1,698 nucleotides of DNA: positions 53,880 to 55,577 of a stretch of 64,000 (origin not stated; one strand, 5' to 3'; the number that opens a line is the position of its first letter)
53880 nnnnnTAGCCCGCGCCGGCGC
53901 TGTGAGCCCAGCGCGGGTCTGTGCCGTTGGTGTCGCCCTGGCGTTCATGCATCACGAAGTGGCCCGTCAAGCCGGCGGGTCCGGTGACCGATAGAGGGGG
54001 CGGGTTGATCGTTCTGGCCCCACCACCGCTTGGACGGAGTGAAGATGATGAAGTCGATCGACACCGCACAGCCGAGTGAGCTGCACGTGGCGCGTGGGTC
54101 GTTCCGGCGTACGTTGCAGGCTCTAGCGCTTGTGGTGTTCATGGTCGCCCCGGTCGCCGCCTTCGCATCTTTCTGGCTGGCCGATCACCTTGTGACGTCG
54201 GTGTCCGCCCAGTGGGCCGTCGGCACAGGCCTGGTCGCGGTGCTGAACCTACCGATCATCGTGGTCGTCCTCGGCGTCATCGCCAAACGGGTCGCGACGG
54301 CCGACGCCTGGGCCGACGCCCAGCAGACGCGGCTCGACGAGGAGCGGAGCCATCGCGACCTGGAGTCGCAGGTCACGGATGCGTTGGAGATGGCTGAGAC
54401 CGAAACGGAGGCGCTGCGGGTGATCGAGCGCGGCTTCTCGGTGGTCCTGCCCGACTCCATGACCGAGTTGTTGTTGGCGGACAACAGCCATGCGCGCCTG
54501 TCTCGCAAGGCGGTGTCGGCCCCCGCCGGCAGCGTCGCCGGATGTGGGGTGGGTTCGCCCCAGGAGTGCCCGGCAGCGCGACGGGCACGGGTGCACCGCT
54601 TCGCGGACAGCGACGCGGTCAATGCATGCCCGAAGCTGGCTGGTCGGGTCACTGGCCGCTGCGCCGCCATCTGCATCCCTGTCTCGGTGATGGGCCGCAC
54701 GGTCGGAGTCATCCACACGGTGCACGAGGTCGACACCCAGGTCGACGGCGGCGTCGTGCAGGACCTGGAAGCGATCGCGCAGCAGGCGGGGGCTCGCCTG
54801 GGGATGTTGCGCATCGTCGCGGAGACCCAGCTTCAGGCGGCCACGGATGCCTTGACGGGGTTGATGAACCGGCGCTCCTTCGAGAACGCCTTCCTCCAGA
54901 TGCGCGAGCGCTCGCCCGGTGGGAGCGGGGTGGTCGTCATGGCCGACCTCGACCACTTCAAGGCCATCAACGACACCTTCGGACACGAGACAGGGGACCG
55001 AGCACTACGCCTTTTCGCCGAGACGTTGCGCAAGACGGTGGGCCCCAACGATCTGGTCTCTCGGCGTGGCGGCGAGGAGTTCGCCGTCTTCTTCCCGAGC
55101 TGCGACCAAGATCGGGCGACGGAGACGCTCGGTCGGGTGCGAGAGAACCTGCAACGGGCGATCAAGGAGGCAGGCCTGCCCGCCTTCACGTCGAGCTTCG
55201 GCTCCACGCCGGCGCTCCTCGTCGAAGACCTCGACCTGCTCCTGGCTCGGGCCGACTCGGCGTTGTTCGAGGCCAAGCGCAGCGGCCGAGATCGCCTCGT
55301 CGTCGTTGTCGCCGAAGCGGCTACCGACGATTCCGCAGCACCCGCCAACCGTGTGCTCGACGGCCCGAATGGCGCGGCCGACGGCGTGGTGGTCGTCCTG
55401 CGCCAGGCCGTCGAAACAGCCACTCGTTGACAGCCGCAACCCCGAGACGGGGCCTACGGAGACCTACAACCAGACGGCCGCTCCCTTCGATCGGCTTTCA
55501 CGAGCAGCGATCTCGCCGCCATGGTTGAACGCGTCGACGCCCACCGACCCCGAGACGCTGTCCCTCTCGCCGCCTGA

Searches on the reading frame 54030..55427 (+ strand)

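Call 18: search_protein_families(library=pfam, proteins=[window:54030-55427:+], max_evalue=0.001)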
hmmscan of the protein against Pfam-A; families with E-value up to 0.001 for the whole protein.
window:54030-55427:+ (466 aa): 1 family
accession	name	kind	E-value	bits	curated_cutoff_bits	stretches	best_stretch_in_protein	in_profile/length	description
PF00990.26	GGDEF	-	2.9e-35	121.9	23.8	1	270-422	1-161/161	Diguanylate cyclase, GGDEF domain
